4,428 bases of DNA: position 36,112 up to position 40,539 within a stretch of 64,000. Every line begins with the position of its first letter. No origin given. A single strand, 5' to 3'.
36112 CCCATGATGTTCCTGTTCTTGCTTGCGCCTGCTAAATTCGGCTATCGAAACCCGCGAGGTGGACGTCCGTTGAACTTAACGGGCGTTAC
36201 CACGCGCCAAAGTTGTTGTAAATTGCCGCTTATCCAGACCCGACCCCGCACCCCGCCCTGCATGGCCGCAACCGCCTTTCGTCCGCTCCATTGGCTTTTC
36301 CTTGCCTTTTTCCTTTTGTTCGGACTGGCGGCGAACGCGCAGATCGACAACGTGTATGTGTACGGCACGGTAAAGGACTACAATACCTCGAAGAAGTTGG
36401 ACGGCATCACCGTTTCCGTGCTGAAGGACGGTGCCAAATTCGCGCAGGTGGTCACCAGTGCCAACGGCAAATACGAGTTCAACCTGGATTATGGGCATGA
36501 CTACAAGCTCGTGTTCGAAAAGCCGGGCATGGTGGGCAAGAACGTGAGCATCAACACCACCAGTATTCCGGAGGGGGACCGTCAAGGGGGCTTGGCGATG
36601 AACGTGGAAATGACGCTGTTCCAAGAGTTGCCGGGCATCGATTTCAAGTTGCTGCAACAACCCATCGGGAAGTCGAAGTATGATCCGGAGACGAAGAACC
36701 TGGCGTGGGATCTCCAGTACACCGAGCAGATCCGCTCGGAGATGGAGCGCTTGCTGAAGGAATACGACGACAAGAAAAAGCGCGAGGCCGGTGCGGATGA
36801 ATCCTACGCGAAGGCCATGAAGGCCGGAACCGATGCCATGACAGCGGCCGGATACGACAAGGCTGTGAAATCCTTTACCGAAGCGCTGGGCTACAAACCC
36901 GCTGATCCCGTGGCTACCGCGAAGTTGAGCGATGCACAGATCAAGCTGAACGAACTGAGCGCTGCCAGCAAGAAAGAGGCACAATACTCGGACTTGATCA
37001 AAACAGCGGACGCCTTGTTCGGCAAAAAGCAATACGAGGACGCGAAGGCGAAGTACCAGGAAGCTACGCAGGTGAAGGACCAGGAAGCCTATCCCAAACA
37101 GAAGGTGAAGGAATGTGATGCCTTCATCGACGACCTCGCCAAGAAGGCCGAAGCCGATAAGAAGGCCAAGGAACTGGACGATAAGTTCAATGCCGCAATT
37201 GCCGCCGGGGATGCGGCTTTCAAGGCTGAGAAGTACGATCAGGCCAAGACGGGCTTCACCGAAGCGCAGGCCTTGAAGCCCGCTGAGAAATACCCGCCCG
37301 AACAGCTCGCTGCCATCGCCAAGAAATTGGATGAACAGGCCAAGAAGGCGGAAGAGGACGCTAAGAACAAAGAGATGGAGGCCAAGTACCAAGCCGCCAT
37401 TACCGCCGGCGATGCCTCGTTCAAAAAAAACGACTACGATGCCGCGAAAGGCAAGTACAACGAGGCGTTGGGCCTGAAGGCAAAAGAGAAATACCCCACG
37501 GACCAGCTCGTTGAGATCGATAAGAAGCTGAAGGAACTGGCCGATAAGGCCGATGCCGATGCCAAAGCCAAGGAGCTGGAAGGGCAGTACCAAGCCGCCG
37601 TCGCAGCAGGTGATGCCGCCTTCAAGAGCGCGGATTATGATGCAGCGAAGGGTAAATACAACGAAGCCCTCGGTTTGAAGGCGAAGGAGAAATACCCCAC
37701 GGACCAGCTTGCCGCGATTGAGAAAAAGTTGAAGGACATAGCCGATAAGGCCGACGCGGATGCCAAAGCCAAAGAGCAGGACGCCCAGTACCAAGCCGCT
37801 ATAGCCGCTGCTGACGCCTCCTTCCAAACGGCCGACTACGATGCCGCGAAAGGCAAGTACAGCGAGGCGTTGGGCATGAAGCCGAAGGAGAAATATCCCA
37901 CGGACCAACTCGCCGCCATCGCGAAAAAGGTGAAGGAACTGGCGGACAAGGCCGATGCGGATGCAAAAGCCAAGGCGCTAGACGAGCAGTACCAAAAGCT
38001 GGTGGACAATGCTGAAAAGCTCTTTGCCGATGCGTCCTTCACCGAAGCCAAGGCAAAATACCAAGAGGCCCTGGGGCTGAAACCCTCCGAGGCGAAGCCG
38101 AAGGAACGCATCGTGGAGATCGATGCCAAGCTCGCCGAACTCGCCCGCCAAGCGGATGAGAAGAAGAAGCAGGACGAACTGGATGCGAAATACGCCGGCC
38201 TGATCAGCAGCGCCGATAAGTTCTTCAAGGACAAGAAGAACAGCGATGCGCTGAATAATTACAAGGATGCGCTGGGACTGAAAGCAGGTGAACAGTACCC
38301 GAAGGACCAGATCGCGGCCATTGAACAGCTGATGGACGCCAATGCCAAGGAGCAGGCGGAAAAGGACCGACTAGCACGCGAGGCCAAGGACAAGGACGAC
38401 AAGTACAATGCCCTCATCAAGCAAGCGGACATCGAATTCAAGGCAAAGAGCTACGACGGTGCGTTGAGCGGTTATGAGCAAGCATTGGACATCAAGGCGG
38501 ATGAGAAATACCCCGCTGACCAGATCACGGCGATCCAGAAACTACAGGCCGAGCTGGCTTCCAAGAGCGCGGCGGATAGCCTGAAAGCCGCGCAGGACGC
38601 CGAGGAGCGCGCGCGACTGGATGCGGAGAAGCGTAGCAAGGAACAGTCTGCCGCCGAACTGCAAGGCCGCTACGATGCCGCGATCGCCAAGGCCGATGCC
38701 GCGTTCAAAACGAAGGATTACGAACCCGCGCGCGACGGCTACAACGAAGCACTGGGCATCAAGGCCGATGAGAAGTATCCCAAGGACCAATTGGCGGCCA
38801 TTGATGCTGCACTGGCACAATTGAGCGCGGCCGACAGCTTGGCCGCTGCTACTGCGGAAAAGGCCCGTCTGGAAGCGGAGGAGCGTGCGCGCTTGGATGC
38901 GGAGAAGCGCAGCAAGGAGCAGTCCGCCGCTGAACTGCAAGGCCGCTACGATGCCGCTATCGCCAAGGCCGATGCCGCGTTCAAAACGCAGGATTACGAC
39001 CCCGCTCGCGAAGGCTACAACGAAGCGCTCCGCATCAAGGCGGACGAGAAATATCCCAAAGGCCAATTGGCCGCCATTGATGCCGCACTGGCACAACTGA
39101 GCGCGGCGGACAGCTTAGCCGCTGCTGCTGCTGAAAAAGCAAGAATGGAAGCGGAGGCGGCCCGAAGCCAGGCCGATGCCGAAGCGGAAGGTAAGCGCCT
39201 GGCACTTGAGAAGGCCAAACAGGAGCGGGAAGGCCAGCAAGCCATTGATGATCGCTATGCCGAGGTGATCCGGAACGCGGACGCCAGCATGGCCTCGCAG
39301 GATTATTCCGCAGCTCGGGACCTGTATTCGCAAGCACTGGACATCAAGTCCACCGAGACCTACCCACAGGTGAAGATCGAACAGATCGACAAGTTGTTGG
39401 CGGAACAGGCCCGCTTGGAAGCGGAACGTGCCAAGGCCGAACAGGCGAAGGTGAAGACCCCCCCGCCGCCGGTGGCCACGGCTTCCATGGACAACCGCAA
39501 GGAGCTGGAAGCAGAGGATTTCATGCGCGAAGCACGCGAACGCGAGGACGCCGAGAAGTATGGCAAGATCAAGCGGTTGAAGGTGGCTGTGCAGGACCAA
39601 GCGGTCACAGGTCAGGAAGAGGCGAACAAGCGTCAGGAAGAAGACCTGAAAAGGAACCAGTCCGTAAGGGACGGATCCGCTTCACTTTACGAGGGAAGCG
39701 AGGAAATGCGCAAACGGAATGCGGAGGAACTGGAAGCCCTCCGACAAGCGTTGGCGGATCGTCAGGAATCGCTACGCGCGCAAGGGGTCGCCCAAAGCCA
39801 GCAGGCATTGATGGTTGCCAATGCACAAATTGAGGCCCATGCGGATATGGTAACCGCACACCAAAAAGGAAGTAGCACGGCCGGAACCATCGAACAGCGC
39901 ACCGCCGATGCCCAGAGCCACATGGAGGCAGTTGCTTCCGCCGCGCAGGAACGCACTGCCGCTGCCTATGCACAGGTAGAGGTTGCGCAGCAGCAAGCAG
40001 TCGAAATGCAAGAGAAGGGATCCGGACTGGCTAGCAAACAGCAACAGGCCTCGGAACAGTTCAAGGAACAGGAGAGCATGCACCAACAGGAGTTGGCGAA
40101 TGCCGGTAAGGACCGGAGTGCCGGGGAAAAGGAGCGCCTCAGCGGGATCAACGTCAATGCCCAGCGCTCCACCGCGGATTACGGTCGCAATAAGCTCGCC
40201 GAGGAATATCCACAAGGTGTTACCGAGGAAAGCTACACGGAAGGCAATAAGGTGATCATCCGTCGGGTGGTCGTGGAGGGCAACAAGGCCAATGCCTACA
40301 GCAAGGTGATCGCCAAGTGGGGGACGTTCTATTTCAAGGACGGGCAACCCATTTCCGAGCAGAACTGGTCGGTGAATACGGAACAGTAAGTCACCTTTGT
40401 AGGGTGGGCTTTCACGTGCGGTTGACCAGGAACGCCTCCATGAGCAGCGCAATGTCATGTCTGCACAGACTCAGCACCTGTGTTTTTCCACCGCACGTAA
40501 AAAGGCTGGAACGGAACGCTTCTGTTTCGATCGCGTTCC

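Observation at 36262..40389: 1375-aa secreted 'KYP-DQLAAI' TPR-like repeat protein with carboxypeptidase-regulatory-like head and Gln-rich coiled-coil tail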

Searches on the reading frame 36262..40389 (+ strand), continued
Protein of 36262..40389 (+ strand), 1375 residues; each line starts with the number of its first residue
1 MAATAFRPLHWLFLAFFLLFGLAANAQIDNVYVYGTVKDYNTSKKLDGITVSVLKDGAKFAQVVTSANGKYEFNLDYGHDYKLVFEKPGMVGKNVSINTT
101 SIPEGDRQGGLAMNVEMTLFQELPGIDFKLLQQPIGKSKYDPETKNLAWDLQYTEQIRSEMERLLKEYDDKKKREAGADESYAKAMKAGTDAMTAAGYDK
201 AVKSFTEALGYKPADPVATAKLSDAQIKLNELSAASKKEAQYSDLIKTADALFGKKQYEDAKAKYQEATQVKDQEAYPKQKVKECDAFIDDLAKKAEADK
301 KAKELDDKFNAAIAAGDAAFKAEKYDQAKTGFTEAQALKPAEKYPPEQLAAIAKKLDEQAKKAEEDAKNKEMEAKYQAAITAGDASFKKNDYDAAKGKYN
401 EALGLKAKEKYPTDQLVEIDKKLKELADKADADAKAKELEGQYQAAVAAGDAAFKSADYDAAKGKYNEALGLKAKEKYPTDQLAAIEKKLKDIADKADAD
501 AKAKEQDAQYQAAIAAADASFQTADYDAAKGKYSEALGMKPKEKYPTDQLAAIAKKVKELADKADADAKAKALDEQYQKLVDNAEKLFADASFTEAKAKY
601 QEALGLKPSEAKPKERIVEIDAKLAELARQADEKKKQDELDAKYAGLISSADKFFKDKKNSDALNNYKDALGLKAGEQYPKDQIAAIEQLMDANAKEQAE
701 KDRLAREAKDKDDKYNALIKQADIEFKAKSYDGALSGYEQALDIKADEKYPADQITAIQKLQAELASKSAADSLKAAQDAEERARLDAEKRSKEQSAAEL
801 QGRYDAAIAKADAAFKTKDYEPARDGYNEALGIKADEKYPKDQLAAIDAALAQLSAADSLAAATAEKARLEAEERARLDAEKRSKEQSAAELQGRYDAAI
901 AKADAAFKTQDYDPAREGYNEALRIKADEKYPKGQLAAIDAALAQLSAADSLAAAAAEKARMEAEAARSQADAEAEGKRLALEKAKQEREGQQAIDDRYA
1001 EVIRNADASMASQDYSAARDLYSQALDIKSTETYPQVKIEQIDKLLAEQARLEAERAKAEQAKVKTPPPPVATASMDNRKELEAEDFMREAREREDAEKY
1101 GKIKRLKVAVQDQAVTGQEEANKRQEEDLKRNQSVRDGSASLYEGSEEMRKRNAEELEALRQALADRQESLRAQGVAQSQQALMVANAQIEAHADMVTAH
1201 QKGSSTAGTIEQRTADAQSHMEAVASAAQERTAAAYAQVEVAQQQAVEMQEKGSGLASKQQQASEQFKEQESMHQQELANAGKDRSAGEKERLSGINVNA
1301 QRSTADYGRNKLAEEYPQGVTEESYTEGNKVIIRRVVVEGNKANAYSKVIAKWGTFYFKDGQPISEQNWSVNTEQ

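Call 21: find_encoding_contigs(protein=P0072, flank=8000, max_places=2)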
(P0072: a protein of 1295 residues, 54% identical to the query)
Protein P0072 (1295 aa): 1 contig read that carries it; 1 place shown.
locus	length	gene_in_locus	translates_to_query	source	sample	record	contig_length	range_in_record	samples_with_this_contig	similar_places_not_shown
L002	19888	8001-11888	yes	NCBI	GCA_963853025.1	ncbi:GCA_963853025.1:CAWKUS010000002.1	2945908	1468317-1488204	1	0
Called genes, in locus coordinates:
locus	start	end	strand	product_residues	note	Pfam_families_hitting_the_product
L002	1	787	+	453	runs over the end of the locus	-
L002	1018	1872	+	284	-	-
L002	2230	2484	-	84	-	-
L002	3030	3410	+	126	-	PF13560:HTH_31 (weak), PF01381:HTH_3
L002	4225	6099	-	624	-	-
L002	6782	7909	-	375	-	PF07992:Pyr_redox_2 (faint), PF00890:FAD_binding_2, PF01266:DAO, PF13450:NAD_binding_8 (weak)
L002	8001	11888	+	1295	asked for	PF13620:CarboxypepD_reg (faint)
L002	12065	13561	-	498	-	PF17127:DUF5106, PF00578:AhpC-TSA, PF08534:Redoxin (weak)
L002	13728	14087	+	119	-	-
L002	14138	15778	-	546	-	PF00009:GTP_EFTU, PF01926:MMR_HSR1 (weak), PF22042:EF-G_D2, PF16658:RF3_C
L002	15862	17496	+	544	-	PF07995:GSDH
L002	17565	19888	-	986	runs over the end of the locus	PF00932:LTD, PF18962:Por_Secre_tail (weak)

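Call 22: find_encoding_contigs(protein=P0034, flank=8000, max_places=2)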
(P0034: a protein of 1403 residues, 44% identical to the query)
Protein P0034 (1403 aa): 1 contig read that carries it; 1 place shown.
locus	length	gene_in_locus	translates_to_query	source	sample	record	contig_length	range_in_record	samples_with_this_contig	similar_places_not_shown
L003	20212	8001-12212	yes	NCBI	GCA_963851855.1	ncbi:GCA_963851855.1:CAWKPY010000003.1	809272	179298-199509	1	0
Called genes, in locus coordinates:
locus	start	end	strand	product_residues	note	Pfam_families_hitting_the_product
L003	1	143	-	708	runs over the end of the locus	PF00009:GTP_EFTU, PF22042:EF-G_D2, PF03144:GTP_EFTU_D2 (weak), PF14492:EFG_III, PF03764:EFG_IV, PF00679:EFG_C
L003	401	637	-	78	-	-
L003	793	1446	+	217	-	-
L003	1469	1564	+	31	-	-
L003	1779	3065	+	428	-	PF18962:Por_Secre_tail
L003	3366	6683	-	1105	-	PF18911:PKD_4, PF18911:PKD_4, PF00801:PKD, PF00801:PKD, PF18911:PKD_4, PF18911:PKD_4, PF00801:PKD, PF18911:PKD_4, +4 more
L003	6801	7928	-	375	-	PF01266:DAO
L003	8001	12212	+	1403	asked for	PF07719:TPR_2 (faint), PF13414:TPR_11 (faint)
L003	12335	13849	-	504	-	PF14289:DUF4369 (faint), PF17127:DUF5106, PF00578:AhpC-TSA, PF08534:Redoxin (weak), PF13098:Thioredoxin_2 (faint)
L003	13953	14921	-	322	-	PF22042:EF-G_D2, PF16658:RF3_C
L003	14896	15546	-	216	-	PF00009:GTP_EFTU, PF01926:MMR_HSR1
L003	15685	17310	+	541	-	PF07995:GSDH, PF18962:Por_Secre_tail (weak)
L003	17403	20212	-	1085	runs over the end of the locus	PF26549:Tricorn_N, PF26550:Tricorn_2nd (weak), PF07676:PD40, PF26549:Tricorn_N, PF26550:Tricorn_2nd, PF07676:PD40, PF14684:Tricorn_C1, PF03572:Peptidase_S41, +4 more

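Call 23: find_encoding_contigs(protein=P0036, flank=8000, max_places=2)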
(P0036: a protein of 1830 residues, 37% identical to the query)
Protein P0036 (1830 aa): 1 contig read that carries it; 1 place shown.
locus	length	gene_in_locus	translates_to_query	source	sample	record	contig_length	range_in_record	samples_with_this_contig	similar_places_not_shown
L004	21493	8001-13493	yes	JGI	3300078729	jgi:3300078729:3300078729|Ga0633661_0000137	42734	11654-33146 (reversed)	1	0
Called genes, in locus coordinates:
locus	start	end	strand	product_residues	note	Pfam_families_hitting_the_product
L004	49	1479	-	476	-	PF13727:CoA_binding_3, PF02397:Bac_transf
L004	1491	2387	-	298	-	-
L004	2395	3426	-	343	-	PF01408:GFO_IDH_MocA, PF22660:RS_preATP-grasp-like (weak), PF22725:GFO_IDH_MocA_C3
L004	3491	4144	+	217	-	PF01135:PCMT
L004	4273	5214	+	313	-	-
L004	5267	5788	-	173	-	PF00849:PseudoU_synth_2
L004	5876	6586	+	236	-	PF01902:Diphthami_syn_2_N, PF28410:Diphthami_syn_2_C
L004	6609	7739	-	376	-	PF00070:Pyr_redox (faint), PF01266:DAO, PF03486:HI0933_like (faint), PF07992:Pyr_redox_2 (faint)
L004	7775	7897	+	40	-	-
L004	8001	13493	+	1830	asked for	PF13620:CarboxypepD_reg (weak), PF00903:Glyoxalase (faint)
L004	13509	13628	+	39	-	-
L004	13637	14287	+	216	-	PF13505:OMP_b-brl, PF13568:OMP_b-brl_2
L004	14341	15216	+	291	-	PF16138:DUF4846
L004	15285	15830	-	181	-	PF20221:DUF6580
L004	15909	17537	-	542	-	PF01039:Carboxyl_trans, PF03255:ACCA, PF06833:MdcE (weak)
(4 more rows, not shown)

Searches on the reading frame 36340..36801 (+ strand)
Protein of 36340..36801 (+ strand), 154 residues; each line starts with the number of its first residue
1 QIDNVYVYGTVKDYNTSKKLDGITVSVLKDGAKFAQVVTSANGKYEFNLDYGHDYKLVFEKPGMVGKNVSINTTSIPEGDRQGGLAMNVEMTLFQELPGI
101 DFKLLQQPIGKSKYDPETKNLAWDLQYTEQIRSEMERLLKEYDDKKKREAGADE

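Call 60: search_solved_structures(query=A4, max_evalue=1, show_alignments=2)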
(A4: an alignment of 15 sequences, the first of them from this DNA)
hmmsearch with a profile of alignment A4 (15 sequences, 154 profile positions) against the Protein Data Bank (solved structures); distinct sequences matched with E-value up to 1: 1.
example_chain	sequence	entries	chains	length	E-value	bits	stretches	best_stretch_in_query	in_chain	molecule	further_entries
3qva_A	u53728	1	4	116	0.61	13.4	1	11-44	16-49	Transthyretin-like protein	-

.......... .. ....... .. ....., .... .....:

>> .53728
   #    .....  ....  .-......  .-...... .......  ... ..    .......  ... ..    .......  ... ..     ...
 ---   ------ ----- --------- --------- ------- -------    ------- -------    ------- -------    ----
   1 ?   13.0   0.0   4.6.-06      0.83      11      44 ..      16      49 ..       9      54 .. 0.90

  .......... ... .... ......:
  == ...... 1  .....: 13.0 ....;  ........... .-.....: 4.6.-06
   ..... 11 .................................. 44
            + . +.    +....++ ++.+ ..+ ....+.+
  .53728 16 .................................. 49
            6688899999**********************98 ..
